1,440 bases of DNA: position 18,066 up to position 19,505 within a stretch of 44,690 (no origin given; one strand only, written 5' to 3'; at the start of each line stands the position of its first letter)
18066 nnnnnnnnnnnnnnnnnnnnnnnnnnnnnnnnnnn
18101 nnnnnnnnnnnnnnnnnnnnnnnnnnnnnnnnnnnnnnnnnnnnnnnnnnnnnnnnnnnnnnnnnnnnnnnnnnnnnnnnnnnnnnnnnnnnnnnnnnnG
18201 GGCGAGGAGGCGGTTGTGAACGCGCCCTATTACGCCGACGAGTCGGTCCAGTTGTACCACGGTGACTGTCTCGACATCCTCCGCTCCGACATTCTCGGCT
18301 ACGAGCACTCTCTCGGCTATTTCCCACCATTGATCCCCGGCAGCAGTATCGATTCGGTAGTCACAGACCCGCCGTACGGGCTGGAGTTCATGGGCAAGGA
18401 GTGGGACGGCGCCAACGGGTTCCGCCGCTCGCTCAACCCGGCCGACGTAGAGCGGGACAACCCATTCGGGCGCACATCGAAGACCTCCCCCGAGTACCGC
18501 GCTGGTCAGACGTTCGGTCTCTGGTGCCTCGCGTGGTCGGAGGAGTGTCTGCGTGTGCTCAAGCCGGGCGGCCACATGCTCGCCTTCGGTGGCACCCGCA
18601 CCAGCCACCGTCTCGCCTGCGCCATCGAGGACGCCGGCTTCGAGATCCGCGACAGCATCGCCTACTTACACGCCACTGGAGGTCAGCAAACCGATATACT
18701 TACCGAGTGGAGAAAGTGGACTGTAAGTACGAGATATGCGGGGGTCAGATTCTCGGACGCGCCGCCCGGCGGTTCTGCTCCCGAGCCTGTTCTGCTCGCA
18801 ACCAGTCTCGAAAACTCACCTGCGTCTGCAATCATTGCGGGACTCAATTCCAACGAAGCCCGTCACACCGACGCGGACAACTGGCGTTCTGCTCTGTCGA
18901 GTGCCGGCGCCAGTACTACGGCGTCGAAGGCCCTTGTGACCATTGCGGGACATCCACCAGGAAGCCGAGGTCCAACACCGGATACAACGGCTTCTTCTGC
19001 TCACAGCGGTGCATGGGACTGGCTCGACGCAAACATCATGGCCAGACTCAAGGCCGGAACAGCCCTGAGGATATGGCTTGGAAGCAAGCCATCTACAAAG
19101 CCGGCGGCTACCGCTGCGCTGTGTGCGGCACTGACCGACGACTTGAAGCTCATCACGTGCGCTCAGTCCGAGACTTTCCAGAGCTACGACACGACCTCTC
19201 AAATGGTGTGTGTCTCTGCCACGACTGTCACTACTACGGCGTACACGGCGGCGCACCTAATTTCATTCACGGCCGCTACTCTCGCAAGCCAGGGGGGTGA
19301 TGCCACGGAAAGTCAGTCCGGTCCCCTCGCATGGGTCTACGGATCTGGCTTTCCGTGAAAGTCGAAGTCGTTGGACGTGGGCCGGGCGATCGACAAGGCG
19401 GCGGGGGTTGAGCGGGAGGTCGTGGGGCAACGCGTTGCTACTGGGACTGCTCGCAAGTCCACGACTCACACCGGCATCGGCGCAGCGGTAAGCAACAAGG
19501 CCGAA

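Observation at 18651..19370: DNA methyltransferase gene interrupted by an HNH endonuclease cassette that is neither intron-like nor intein-like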

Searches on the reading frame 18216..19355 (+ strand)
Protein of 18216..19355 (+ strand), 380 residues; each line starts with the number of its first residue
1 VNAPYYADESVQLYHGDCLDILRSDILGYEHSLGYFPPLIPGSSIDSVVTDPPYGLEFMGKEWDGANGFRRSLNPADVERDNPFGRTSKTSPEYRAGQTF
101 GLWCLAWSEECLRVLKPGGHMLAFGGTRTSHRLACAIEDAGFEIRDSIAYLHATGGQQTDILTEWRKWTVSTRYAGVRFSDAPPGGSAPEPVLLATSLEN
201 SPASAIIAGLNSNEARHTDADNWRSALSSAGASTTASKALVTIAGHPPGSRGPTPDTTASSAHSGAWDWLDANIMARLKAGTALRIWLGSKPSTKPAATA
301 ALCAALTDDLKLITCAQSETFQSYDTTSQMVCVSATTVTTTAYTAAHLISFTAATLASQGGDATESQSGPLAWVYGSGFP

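Call 4: search_protein_families(library=pfam, proteins=[window:18219-19355:+], max_evalue=0.01)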
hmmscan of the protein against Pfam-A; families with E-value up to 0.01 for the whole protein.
window:18219-19355:+ (379 aa): 1 family
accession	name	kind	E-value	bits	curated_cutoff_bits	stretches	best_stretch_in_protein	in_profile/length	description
PF01555.25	N6_N4_Mtase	-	1.7e-09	38.4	26.7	1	44-149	1-80/221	DNA methylase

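Call 37: find_homologous_proteins(query=window:18216-19355:+, max_evalue=1e-10)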
Query window:18216-19355:+ (380 aa): 7833 proteins with E <= 1e-10 among 8000 candidates; the best 120 are listed.
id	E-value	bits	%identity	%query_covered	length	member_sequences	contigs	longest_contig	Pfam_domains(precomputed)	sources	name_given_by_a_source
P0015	2.8e-117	410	60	97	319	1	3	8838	PF01555.25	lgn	-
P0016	1.2e-113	398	56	97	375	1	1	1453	PF01555.25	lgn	-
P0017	4.5e-113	396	56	99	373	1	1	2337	PF01555.25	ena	-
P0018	2.5e-102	361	50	97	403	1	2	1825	PF01555.25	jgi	jgi:hypothetical protein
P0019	1.1e-99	352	51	99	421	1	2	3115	PF01555.25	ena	-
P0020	4.7e-98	347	53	99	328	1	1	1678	PF01555.25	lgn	-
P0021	7.1e-88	313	62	73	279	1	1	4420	PF01555.25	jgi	jgi:hypothetical protein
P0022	2.1e-84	302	48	97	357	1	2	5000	PF01555.25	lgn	-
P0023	4.2e-74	268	49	90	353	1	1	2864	-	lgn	-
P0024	2.9e-67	246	67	41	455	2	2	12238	PF01555.25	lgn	-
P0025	8.5e-65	237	42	92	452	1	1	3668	PF01555.25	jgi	-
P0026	8.9e-65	237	43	92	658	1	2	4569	PF01555.25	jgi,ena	jgi:DNA modification methylase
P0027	4.9e-63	232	42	93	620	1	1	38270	PF01555.25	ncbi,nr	ncbi:site-specific DNA-methyltransferase [Escherichia phage BUCT618]|nr:site-specific DNA-methyltran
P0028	6.6e-63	231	61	49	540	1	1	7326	PF01555.25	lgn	-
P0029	1.7e-62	230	42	92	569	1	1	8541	PF01555.25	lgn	-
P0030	3.7e-62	229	66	41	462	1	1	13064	PF01555.25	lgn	-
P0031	1.8e-61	226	66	41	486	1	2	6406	PF01555.25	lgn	-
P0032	2.0e-61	226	41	92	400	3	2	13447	PF01555.25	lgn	-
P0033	2.0e-61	226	69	41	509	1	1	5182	PF01555.25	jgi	jgi:DNA modification methylase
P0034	2.4e-61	226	41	92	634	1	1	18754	PF01555.25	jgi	jgi:DNA modification methylase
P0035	4.7e-61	225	55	51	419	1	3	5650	PF01555.25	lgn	-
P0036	7.6e-61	224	68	41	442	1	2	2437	PF01170.25,PF01555.25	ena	-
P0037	8.1e-61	224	65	41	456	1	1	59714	PF01555.25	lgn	-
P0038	5.7e-60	222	68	41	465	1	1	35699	PF01555.25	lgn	-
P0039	8.2e-60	221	70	40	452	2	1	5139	PF01555.25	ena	-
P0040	9.7e-60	221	68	40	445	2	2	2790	PF01170.25,PF01555.25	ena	-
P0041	1.2e-59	220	69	40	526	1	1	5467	PF01555.25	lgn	-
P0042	1.2e-59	220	65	42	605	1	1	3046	PF01555.25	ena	-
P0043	2.3e-59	220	68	40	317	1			PF01555.25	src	-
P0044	3.9e-59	219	67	40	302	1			PF01555.25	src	-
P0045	4.7e-59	219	68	40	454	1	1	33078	PF01555.25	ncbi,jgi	jgi:site-specific DNA-methyltransferase (adenine-specific)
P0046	6.7e-59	218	68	40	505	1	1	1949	PF01170.25,PF01555.25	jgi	jgi:site-specific DNA-methyltransferase (adenine-specific)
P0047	7.3e-59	218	41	93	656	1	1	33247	PF01555.25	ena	-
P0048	7.4e-59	218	64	41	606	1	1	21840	PF01555.25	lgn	-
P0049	7.7e-59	218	68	41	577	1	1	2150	PF01555.25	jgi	jgi:DNA modification methylase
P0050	8.6e-59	218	66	40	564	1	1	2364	PF01555.25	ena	-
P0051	1.0e-58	217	41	93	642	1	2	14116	PF01555.25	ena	-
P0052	1.4e-58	217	67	38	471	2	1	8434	PF01555.25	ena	-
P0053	4.3e-58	215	66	25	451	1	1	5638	PF01170.25,PF01555.25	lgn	-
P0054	4.6e-58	215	40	93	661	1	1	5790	PF01555.25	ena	-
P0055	5.9e-58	215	55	51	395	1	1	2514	PF01170.25,PF01555.25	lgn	-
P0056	5.9e-58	215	63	43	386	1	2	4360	PF01555.25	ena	-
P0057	6.6e-58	215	66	41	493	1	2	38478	PF01555.25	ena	-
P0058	1.0e-57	214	67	40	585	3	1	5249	PF01555.25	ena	-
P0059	1.5e-57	214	66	41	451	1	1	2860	PF01555.25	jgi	jgi:site-specific DNA-methyltransferase (adenine-specific)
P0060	2.1e-57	213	66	40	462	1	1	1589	PF01555.25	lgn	-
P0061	2.9e-57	213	66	40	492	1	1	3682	PF01555.25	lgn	-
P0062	3.9e-57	212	63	40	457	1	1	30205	PF01555.25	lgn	-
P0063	5.1e-57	212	68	39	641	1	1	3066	PF01555.25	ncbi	-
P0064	7.8e-57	211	66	40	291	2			PF01381.29,PF13560.13,PF01555.25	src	-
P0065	1.0e-56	211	42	84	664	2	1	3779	PF13649.13,PF01555.25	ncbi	-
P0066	1.7e-56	210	65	40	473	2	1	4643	PF01555.25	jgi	jgi:site-specific DNA-methyltransferase (adenine-specific)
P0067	1.9e-56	210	40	95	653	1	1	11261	PF01555.25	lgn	-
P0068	3.0e-56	209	66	40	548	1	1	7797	PF01555.25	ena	-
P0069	4.1e-56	209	66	38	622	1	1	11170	PF01555.25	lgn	-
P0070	4.2e-56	209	65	40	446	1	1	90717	PF01555.25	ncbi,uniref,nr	ncbi:hypothetical protein CH249_25860 [Rhodococcus sp. 05-2255-3B1]|uniref:DNA-methyltransferase n=1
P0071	4.3e-56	209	67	40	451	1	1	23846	PF01170.25,PF01555.25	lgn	-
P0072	4.4e-56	209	66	39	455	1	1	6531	PF01555.25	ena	-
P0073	6.8e-56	208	43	40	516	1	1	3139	PF01555.25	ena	-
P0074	7.9e-56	208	41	93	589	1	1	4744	PF01555.25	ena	-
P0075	1.4e-55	207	63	41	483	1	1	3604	PF01555.25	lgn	-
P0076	2.9e-55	206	64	40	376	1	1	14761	PF01555.25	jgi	jgi:hypothetical protein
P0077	3.2e-55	206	66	38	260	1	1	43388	PF01555.25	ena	-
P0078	3.9e-55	206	38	93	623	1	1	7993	PF01555.25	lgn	-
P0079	4.3e-55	205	46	67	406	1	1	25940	PF01555.25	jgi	jgi:hypothetical protein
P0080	5.5e-55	205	65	40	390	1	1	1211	PF01555.25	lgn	-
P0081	5.8e-55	205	64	40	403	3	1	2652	PF01555.25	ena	-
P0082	5.8e-55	205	65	40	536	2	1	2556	PF01555.25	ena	-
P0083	6.6e-55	205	41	93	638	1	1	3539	PF01170.25,PF01555.25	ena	-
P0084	7.2e-55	205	65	40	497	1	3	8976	PF01555.25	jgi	jgi:DNA modification methylase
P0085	9.2e-55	204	41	41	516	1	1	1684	PF01555.25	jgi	-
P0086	1.0e-54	204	66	39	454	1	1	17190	PF01555.25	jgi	jgi:DNA modification methylase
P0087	1.0e-54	204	65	40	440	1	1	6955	PF01555.25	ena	-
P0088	1.1e-54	204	65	40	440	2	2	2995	PF01555.25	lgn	-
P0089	1.1e-54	204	45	66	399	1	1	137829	PF01170.25,PF01555.25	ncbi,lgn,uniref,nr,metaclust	ncbi:hypothetical protein A4X17_11390 [Plantibacter sp. H53]|uniref:DNA-methyltransferase n=1 Tax=Pl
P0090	1.2e-54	204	66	40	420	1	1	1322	PF01170.25,PF01555.25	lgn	-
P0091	1.7e-54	203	39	92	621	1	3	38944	PF01555.25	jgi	jgi:DNA modification methylase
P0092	1.9e-54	203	38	95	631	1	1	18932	PF01555.25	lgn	-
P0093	2.1e-54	203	64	40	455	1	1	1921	PF01555.25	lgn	-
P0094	2.3e-54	203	65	24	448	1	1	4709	PF01555.25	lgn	-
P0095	2.8e-54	203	43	40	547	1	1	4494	PF01170.25,PF01555.25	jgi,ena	jgi:site-specific DNA-methyltransferase (adenine-specific)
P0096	3.4e-54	203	63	40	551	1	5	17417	PF01555.25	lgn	-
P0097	3.4e-54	202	38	93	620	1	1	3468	PF01555.25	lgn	-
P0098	4.2e-54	202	64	40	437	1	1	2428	PF01170.25,PF01555.25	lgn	-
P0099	4.2e-54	202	64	40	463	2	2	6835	PF01170.25,PF01555.25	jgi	-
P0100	4.5e-54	202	45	66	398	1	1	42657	PF01170.25,PF01555.25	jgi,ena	-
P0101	4.6e-54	202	42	85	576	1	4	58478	PF01555.25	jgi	jgi:hypothetical protein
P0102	6.7e-54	202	58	40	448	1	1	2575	PF01170.25,PF01555.25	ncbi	-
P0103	7.8e-54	201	49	40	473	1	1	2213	PF01555.25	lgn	-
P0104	7.9e-54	201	63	39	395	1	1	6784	PF01170.25,PF01555.25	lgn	-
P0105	9.6e-54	201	46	40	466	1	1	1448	PF01555.25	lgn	-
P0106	1.0e-53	201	40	92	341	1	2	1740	PF01555.25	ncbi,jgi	jgi:hypothetical protein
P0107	1.1e-53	201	62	41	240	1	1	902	PF01555.25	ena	-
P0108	1.3e-53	201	62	40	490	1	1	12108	PF01555.25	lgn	-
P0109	1.7e-53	200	39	93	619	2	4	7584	PF01555.25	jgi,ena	jgi:DNA modification methylase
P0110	3.1e-53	199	63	39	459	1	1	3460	PF01170.25,PF01555.25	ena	-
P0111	3.2e-53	199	45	68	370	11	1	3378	PF01170.25,PF01555.25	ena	-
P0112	3.4e-53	199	54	41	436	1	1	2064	PF01170.25,PF01555.25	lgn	-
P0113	4.3e-53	199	54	42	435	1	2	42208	PF01555.25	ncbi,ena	-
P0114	4.8e-53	199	43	40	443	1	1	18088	PF01555.25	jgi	-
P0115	4.9e-53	199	64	40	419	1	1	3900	PF01555.25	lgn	-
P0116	4.9e-53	199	47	45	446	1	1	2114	PF01555.25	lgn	-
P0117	5.4e-53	199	62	40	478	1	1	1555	PF01555.25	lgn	-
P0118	5.6e-53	199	38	91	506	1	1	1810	PF01555.25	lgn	-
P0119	6.4e-53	198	54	41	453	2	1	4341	PF01555.25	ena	-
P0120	6.8e-53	198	64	40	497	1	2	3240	PF01170.25,PF01555.25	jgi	jgi:DNA modification methylase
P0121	7.4e-53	198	40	93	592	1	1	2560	PF01555.25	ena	-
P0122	7.6e-53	198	64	38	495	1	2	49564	PF01555.25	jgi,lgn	jgi:site-specific DNA-methyltransferase (adenine-specific)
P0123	7.8e-53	198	63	40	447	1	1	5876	PF01170.25,PF01555.25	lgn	-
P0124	8.4e-53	198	62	40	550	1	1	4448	PF01555.25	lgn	-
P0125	1.0e-52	198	64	38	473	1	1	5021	PF01555.25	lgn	-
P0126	1.0e-52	198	39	97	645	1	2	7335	PF01555.25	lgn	-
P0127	1.1e-52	198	38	92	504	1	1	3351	PF01555.25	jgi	jgi:hypothetical protein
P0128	1.5e-52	197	68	33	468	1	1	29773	PF01555.25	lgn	-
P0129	1.5e-52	197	56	43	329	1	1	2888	PF01555.25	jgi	jgi:DNA modification methylase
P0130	1.6e-52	197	59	40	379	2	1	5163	PF01555.25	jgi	jgi:site-specific DNA-methyltransferase (adenine-specific)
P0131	1.6e-52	197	61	41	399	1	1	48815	PF01555.25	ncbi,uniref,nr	ncbi:DNA methylase [Mycobacterium phage StevieRay]|uniref:DNA methylase n=1 Tax=Mycobacterium phage 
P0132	1.7e-52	197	50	55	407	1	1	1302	PF01170.25,PF01555.25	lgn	-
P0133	1.7e-52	197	43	69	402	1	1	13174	PF01555.25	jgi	jgi:DNA modification methylase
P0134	1.8e-52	197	64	38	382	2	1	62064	PF01555.25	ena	-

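Call 39: find_encoding_contigs(protein=P0015, flank=4000, max_places=3)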
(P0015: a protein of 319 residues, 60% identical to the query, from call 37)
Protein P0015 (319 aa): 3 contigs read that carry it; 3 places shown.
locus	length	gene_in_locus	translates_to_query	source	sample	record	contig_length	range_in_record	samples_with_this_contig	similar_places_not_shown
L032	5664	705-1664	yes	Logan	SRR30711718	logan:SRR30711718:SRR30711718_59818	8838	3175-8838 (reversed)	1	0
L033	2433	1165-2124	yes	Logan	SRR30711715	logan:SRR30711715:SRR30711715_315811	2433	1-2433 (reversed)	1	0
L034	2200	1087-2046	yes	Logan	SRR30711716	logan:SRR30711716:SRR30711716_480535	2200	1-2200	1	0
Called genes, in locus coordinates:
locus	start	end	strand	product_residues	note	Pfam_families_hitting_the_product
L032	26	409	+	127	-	-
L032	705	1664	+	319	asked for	PF01555:N6_N4_Mtase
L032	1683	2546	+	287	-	PF01555:N6_N4_Mtase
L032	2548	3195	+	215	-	PF02945:Endonuclease_7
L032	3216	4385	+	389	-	PF00145:DNA_methylase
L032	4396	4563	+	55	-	-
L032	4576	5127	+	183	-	-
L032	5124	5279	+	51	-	-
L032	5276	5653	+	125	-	-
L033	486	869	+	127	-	-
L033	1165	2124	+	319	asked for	PF01555:N6_N4_Mtase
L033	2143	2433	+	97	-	?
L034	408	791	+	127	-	-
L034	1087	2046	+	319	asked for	PF01555:N6_N4_Mtase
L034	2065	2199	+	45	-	?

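Call 40: find_encoding_contigs(protein=P0022, flank=4000, max_places=2)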
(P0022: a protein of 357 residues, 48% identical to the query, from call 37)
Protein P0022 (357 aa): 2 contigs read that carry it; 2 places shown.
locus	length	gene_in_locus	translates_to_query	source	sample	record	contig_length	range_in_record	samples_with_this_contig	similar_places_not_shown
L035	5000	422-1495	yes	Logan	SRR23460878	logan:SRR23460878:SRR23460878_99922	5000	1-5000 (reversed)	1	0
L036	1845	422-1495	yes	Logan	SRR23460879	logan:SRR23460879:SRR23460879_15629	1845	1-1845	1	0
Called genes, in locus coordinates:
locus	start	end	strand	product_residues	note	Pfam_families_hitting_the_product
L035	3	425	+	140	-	?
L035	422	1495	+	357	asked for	PF01555:N6_N4_Mtase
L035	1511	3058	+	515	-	PF01555:N6_N4_Mtase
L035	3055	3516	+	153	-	-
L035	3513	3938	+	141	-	-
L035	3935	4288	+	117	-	-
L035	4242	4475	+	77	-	-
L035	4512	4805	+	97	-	-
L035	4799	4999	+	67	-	?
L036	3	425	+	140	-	?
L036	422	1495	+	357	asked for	PF01555:N6_N4_Mtase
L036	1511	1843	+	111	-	?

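Call 41: find_encoding_contigs(protein=P0021, flank=4000, max_places=2)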
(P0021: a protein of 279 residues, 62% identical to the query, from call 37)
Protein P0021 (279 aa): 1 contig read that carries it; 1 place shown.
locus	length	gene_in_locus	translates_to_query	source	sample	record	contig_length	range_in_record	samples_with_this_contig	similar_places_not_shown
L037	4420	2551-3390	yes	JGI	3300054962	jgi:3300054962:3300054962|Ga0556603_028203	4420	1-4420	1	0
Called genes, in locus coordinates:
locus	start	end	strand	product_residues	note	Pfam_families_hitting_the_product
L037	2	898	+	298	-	?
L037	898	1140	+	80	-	-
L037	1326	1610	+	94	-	-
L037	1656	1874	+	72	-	-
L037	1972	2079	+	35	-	-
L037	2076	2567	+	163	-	-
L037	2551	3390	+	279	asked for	PF01555:N6_N4_Mtase (faint)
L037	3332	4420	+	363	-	?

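Call 42: find_encoding_contigs(protein=P0019, flank=4000, max_places=2)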
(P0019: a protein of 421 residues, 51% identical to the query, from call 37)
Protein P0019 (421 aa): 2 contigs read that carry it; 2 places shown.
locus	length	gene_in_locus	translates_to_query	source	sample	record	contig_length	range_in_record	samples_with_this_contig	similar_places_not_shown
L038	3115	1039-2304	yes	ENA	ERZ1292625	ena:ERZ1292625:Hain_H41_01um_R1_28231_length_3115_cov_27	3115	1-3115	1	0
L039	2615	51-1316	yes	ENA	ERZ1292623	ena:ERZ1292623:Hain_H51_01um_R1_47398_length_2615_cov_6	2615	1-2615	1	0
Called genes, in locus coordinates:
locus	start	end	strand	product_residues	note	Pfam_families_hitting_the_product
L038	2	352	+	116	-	?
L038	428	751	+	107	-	-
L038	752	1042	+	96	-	-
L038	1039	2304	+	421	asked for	PF01555:N6_N4_Mtase (weak)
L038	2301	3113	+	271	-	?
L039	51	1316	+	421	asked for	PF01555:N6_N4_Mtase (weak)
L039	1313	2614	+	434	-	?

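Call 88: find_encoding_contigs(protein=P0016, flank=3000, max_places=2)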
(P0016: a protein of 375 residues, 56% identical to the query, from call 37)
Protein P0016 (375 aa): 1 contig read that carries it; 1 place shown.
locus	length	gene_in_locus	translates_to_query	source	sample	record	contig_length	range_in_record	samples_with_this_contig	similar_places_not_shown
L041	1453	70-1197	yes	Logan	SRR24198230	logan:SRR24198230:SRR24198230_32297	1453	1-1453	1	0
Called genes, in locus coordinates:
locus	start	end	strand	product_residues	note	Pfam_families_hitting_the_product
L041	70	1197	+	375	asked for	PF01555:N6_N4_Mtase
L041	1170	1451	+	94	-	?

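Call 96: search_solved_structures(query=P0039, max_evalue=0.001)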
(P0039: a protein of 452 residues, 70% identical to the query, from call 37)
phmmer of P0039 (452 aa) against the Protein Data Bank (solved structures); distinct sequences matched with E-value up to 0.001: 12.
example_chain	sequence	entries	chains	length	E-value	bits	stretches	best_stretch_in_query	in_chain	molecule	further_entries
6pbd_A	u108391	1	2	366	1.5e-20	76.7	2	10-142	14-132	Modification methylase CcrMI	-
5hek_A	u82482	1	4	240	5.4e-15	58.3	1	362-428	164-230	Adenine specific DNA methyltransferase (DpnA)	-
5hfj_A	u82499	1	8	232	5.9e-15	58.2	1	362-428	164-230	Adenine specific DNA methyltransferase (DpnA)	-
8urk_A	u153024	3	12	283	1.1e-13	54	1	362-433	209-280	Methyltransferase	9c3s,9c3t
9c3u_A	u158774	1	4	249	2.2e-13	53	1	362-428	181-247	Methyltransferase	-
1eg2_A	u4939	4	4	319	2.5e-12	49.6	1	363-412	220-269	MODIFICATION METHYLASE RSRI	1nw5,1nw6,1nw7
1nw8_A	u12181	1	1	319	2.6e-12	49.5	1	363-412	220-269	MODIFICATION METHYLASE RSRI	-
2zie_A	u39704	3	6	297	2e-08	36.7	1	365-429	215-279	Putative modification methylase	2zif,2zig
8s9m_A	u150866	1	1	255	3.1e-06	29.5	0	365-431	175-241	DNA cytosine-N4 methyltransferase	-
8s9n_A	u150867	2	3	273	4e-06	29.1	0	365-431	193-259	DNA cytosine-N4 methyltransferase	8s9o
1boo_A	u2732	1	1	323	5.7e-06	28.6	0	364-422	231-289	PROTEIN (N-4 CYTOSINE-SPECIFIC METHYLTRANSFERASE PVU II)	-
1g60_A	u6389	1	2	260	0.0008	21.5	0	364-419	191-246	Adenine-specific Methyltransferase MboIIA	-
